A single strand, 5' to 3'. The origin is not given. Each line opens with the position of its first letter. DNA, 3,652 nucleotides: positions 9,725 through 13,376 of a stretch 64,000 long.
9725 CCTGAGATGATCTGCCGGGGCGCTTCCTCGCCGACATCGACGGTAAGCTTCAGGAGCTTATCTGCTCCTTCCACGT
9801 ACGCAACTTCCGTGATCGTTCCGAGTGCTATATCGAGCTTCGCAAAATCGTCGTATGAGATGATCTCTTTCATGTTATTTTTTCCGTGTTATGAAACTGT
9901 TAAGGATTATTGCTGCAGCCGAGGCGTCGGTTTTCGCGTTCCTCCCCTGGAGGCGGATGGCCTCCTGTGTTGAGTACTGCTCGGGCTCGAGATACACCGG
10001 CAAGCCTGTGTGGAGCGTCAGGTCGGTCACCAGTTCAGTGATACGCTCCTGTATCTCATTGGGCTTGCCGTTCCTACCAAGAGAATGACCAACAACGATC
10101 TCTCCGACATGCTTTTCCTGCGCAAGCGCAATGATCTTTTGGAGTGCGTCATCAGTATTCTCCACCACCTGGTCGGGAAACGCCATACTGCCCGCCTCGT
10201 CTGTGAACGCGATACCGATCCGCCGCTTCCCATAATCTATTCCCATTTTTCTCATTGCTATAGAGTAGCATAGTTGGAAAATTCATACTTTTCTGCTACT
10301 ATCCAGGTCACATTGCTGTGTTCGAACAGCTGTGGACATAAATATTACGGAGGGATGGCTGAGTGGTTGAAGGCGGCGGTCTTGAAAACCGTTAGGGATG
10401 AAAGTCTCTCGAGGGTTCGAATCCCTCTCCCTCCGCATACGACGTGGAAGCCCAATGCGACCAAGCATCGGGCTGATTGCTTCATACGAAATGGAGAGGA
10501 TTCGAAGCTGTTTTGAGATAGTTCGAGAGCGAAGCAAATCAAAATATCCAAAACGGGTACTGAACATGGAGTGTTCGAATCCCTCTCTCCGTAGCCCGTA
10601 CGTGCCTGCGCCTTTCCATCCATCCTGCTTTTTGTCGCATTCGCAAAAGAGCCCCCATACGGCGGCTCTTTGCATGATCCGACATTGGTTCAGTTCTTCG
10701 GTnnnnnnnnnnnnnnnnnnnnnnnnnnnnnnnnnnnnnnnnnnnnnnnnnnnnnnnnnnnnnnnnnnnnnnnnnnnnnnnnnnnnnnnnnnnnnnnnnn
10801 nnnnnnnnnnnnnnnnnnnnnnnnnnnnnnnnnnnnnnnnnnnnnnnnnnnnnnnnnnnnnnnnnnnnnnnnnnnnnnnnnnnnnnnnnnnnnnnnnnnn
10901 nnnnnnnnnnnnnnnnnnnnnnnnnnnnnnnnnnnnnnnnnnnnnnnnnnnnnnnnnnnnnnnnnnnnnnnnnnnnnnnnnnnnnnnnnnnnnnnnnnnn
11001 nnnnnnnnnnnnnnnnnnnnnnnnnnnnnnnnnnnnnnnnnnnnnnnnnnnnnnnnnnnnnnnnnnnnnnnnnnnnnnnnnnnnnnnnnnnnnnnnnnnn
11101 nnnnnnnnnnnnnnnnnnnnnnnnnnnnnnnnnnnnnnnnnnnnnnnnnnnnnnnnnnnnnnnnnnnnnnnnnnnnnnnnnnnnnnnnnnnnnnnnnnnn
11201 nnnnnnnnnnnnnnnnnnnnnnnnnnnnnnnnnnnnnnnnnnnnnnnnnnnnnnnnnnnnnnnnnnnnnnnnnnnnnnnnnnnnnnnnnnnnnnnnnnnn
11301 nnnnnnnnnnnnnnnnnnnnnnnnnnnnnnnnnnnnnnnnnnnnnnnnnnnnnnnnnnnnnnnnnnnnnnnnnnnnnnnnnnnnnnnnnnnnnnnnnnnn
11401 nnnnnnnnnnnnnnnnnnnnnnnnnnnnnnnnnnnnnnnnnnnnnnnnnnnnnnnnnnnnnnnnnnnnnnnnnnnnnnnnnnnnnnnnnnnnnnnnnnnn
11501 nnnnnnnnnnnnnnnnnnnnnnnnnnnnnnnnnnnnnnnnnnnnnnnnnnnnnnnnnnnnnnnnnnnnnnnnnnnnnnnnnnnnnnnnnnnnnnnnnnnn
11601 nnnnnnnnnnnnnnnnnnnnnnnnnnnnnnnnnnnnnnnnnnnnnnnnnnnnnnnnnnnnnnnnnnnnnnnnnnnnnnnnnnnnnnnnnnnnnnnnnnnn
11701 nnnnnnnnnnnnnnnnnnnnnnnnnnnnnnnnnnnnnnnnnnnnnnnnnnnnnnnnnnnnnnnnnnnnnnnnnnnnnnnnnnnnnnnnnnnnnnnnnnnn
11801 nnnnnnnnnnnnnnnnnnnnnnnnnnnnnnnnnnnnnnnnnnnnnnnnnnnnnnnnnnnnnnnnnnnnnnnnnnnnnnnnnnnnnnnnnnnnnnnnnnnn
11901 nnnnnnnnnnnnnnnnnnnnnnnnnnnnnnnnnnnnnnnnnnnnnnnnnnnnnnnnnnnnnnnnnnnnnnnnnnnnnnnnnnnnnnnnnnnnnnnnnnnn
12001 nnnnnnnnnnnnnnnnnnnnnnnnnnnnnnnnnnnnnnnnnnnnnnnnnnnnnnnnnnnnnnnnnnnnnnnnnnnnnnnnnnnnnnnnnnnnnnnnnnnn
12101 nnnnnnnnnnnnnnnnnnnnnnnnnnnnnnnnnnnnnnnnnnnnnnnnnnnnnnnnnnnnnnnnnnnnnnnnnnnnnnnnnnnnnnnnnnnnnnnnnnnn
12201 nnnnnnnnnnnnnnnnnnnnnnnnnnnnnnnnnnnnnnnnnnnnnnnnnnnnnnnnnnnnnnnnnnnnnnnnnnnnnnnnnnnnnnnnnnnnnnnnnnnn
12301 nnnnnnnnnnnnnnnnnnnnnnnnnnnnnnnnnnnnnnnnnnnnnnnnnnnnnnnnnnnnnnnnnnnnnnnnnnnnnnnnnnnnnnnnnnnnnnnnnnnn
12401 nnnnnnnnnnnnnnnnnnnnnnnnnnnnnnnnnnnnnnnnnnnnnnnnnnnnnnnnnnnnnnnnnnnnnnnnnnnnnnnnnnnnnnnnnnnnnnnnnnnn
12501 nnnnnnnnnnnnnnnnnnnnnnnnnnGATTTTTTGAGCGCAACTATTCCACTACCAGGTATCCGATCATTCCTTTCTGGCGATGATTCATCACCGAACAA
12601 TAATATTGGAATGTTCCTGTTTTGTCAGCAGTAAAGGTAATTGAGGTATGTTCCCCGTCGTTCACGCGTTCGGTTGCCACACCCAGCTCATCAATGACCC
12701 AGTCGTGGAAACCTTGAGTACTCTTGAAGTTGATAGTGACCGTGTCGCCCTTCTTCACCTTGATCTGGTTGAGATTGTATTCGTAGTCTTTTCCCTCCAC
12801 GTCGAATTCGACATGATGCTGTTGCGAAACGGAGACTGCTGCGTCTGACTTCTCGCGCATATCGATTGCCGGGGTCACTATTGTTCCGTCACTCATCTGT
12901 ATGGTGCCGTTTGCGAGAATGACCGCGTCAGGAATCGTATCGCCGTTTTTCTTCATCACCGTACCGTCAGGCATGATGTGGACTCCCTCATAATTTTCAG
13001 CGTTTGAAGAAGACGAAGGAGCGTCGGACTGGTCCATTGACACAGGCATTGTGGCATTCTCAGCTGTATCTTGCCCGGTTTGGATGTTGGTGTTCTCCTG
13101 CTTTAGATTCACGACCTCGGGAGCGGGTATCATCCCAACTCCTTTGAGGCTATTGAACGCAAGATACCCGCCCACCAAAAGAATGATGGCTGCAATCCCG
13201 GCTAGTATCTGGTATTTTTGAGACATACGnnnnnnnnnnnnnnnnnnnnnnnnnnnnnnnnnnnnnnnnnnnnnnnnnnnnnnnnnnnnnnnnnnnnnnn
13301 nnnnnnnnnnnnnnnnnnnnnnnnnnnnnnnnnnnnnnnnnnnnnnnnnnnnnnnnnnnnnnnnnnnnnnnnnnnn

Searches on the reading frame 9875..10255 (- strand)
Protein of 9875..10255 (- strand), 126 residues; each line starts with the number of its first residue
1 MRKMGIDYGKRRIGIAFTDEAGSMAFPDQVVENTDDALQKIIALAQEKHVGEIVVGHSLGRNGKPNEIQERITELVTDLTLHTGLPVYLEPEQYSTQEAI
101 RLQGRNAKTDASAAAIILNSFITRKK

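Call 60: search_protein_families(library=pfam, proteins=[window:9875-10255:-], max_evalue=0.001)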
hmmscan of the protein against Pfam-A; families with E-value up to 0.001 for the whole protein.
window:9875-10255:- (126 aa): 2 families
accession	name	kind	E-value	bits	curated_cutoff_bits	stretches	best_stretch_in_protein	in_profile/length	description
PF03652.20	RuvX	-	6.9e-24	85.2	29.2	1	1-123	1-133/134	Holliday junction resolvase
PF01548.23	DEDD_Tnp_IS110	-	5.5e-06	26.7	29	1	5-119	2-104/155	Transposase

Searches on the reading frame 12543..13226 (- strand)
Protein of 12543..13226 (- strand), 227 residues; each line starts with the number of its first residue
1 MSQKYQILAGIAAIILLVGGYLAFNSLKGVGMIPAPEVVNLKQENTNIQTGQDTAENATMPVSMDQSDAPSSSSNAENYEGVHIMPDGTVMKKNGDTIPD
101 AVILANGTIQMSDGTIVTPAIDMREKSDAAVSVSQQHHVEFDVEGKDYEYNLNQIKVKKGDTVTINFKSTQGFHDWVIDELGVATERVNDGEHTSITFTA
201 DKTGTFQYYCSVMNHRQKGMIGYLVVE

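Call 4: search_protein_families(library=pfam, proteins=[window:12543-13226:-], max_evalue=1)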
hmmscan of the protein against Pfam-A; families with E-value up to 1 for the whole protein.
window:12543-13226:- (227 aa): 8 families
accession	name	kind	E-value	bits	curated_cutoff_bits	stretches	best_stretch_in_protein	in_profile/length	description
PF13473.12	Cupredoxin_1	-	1e-10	42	27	1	135-221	17-102/104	Cupredoxin-like domain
PF00127.26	Copper-bind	-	1.2e-08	35.7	21.2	1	138-227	2-99/99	Copper binding proteins, plastocyanin/azurin family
PF07731.20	Cu-oxidase_2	-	1.6e-06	28.4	20.4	1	185-226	92-133/137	Multicopper oxidase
PF07732.21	Cu-oxidase_3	-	7.9e-05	23.2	21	1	163-227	49-115/119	Multicopper oxidase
PF20606.3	DUF6799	-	0.0045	17.2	26.8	1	80-98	31-49/63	Domain of unknown function (DUF6799)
PF06486.16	DUF1093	-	0.025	15.6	26.3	0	144-171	29-54/81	Protein of unknown function (DUF1093)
PF00116.26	COX2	-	0.036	14.4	22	1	155-213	48-105/120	Cytochrome C oxidase subunit II, periplasmic domain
PF10498.14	IFT57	-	0.07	12.5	40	1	47-193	136-264/360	Intra-flagellar transport protein 57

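Call 8: search_protein_families(library=ncbifam, proteins=[window:12543-13226:-], max_evalue=1)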
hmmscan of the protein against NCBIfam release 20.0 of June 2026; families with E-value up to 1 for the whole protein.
window:12543-13226:- (227 aa): 14 families
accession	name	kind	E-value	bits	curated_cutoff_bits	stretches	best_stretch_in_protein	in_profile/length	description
TIGR04244.1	nitrous_NosZ_RR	equivalog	4.4e-08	32.1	625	1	132-216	528-615/627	TAT-dependent nitrous-oxide reductase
TIGR02866.1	CoxB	equivalog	1.3e-07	31.4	147.7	1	124-211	87-175/202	cytochrome c oxidase subunit II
TIGR03096.1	nitroso_cyanin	equivalog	2e-06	27.6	142.85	1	154-213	62-121/135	nitrosocyanin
TIGR04246.1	nitrous_NosZ_Gp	equivalog_domain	2.1e-06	26.3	625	1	149-226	495-576/578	Sec-dependent nitrous-oxide reductase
NF052460.1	L-NosZ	equivalog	2.6e-06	26.2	700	1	130-212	370-463/480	clade III lactonase-type nitrous-oxide reductase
TIGR02656.1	cyanin_plasto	equivalog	5e-06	26.8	87.85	1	149-227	13-99/99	plastocyanin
TIGR02376.1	Cu_nitrite_red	equivalog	6e-06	25.8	296.3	1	155-227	61-145/326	copper-containing nitrite reductase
NF051440.1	CuResCopIPSEAE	equivalog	0.00016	21.5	280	1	188-226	140-178/180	copper-resistant cuproprotein CopI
TIGR01480.1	copper_res_A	subfamily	0.0047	15.4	478.95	1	187-225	553-591/593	copper resistance system multicopper oxidase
TIGR02375.1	pseudoazurin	equivalog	0.0058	16.4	109.85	1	154-226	16-86/116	pseudoazurin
TIGR03095.1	rusti_cyanin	equivalog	0.0069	16.6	146.7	1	119-227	42-148/148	rusticyanin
TIGR03388.1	ascorbase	equivalog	0.014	14.1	614.8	1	175-227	68-120/542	L-ascorbate oxidase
TIGR02695.1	azurin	equivalog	0.031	14.6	105.1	1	184-217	81-117/125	azurin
TIGR03094.1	sulfo_cyanin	equivalog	0.043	13.3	168.4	1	187-226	145-184/195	sulfocyanin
